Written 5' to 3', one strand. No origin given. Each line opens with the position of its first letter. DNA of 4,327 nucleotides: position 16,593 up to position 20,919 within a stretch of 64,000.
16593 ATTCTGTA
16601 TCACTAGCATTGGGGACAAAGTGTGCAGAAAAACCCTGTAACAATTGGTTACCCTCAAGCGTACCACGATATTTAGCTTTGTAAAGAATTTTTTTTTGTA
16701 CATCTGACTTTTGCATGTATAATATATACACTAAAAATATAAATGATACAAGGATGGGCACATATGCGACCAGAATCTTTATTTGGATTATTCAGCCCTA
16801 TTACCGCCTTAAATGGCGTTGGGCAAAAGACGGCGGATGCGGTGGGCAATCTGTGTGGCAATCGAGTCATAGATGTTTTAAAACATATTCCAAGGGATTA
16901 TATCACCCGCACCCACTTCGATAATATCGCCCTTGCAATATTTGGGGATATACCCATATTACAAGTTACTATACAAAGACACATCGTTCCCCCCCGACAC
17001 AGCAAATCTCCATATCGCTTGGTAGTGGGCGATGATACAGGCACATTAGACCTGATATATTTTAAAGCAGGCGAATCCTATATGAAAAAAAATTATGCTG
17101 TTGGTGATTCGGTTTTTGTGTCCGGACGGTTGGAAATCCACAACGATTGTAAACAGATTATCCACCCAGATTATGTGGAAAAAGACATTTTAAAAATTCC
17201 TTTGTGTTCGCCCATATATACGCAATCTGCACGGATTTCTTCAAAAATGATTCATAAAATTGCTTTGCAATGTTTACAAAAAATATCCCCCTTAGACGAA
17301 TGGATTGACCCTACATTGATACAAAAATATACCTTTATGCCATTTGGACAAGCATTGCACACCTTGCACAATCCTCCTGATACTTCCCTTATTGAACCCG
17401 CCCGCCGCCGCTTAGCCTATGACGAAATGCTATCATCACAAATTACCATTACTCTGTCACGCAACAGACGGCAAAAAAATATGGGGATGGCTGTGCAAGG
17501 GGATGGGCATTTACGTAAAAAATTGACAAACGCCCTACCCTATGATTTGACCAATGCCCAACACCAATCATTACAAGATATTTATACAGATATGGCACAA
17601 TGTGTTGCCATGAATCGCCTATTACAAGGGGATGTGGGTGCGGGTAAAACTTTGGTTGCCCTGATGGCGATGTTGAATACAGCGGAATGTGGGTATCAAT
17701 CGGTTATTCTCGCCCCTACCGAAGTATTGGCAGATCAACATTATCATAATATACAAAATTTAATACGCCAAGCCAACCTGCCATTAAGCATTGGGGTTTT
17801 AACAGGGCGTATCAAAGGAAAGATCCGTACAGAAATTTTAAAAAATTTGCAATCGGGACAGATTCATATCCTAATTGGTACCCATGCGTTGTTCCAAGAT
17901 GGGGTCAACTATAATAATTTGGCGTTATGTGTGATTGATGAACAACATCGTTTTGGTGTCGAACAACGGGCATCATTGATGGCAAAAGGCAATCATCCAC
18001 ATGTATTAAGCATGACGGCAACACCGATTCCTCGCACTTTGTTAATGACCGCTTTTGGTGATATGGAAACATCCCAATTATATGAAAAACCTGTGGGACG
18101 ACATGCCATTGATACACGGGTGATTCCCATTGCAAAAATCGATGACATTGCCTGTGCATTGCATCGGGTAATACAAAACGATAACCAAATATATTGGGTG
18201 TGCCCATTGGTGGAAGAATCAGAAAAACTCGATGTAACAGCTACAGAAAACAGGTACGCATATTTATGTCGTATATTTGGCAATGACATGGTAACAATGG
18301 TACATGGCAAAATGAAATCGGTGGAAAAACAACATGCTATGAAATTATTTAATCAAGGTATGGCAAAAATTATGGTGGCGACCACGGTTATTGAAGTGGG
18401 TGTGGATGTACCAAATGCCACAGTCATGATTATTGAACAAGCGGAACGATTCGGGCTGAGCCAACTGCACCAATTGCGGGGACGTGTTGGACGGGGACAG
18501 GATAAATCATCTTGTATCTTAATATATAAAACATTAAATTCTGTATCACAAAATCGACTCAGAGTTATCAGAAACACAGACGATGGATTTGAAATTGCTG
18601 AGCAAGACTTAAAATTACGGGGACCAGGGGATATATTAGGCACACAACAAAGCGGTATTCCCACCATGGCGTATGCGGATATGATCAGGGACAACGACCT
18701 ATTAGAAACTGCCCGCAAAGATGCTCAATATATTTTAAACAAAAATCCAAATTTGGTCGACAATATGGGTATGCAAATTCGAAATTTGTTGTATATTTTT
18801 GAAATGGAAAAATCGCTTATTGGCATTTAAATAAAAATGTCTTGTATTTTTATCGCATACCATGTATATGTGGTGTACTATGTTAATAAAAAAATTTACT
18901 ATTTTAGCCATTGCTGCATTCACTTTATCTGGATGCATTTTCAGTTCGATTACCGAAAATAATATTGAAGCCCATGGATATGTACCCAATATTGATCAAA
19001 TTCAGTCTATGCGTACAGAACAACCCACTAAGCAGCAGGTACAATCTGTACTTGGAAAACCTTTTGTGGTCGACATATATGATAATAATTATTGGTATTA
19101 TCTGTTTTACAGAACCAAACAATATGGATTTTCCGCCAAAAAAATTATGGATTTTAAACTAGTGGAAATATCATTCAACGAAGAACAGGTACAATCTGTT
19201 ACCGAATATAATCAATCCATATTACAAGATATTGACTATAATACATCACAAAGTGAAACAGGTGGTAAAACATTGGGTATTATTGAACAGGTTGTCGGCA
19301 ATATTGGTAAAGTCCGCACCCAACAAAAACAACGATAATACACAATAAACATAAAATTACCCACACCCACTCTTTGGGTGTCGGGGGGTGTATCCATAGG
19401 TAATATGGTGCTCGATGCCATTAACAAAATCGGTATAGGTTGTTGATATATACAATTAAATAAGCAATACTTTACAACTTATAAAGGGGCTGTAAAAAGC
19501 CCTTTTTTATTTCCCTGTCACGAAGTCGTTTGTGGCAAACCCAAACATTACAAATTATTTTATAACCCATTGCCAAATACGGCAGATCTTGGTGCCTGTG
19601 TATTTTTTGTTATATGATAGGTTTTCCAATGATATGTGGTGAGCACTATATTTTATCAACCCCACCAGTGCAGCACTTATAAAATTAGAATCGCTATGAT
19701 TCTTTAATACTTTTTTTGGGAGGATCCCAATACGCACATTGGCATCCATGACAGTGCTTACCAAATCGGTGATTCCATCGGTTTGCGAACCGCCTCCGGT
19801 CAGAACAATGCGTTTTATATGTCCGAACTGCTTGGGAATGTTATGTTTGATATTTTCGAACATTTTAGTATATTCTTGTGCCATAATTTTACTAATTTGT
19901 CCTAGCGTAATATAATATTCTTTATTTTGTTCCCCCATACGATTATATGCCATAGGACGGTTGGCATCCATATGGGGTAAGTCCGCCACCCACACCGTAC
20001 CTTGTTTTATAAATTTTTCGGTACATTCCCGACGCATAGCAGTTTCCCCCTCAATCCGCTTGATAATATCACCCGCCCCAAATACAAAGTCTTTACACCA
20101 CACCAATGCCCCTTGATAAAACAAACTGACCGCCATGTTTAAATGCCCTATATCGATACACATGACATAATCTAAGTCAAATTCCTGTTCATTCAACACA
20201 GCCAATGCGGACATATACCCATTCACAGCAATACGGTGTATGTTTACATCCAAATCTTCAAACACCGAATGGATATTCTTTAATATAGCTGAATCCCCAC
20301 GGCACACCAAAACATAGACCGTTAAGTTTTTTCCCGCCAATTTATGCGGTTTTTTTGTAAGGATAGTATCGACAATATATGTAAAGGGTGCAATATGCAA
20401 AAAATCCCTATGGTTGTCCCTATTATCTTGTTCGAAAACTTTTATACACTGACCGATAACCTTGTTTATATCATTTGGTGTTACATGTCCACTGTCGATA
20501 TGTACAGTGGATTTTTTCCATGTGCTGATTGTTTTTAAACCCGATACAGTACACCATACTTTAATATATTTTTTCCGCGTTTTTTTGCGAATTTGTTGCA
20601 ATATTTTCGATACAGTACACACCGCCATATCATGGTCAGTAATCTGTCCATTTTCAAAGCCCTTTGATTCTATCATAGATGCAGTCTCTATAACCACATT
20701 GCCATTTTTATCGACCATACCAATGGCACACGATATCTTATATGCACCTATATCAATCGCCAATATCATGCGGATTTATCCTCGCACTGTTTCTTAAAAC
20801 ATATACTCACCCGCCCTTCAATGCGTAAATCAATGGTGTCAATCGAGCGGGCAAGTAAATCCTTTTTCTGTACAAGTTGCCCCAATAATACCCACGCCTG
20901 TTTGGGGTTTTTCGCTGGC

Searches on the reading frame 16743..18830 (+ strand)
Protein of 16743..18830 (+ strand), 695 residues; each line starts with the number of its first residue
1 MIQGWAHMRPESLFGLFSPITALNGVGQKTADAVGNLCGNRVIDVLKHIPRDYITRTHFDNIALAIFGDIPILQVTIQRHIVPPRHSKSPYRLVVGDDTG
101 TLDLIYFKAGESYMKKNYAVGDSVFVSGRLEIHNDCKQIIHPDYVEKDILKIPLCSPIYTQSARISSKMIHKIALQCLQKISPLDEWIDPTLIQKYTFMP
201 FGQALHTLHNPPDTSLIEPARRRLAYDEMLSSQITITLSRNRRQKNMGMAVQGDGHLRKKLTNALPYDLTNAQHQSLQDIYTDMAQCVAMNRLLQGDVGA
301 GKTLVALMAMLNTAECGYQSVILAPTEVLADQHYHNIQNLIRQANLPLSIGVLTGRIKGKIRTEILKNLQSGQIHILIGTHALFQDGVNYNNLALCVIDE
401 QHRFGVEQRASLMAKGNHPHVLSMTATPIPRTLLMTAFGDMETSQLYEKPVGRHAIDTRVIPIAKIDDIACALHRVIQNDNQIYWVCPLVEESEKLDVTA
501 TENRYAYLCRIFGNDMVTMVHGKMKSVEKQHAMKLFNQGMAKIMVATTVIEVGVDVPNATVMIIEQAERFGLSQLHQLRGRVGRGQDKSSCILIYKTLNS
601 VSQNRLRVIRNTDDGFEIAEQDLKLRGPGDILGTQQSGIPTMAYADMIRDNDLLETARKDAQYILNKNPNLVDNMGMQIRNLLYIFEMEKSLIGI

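Call 88: search_protein_families(library=pfam, proteins=[window:16743-18830:+], max_evalue=0.000001)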
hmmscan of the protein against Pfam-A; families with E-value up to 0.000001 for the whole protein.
window:16743-18830:+ (695 aa): 4 families
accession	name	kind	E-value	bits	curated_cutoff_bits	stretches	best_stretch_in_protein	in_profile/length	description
PF00270.35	DEAD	-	1.7e-23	83.6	26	1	271-432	2-163/167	DEAD/DEAH box helicase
PF00271.37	Helicase_C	-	2.7e-23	82.8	23.5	1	476-584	11-108/110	Helicase conserved C-terminal domain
PF19833.4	RecG_dom3_C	-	4.3e-17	62.4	26.8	1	612-672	1-62/87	ATP-dependent DNA helicase RecG, domain 3, C-terminal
PF04851.21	ResIII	-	1.6e-11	44.8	22.5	1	269-428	4-162/164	Type III restriction enzyme, res subunit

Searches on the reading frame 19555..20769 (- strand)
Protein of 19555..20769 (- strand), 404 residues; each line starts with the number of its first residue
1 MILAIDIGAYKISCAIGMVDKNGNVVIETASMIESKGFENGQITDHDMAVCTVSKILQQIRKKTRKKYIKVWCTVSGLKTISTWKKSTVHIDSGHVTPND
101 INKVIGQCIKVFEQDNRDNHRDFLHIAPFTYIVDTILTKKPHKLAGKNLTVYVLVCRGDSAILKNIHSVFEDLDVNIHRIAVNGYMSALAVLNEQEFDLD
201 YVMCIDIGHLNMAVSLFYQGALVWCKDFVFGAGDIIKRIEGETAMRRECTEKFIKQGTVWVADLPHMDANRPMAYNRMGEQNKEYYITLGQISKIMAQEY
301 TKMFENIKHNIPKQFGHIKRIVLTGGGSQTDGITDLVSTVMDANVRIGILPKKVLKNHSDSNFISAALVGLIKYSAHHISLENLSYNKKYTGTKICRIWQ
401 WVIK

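Call 88: search_protein_families(library=pfam, proteins=[window:19555-20769:-], max_evalue=0.000001)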
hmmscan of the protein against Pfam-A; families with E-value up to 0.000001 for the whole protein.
window:19555-20769:- (404 aa): 2 families
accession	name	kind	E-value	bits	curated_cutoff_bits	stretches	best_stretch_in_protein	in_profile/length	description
PF11104.14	PilM_2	-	1.4e-07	31.2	27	0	186-252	167-232/340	Type IV pilus assembly protein PilM;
PF14450.12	FtsA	-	5.3e-07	30.5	31.8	0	203-359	1-118/127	Cell division protein FtsA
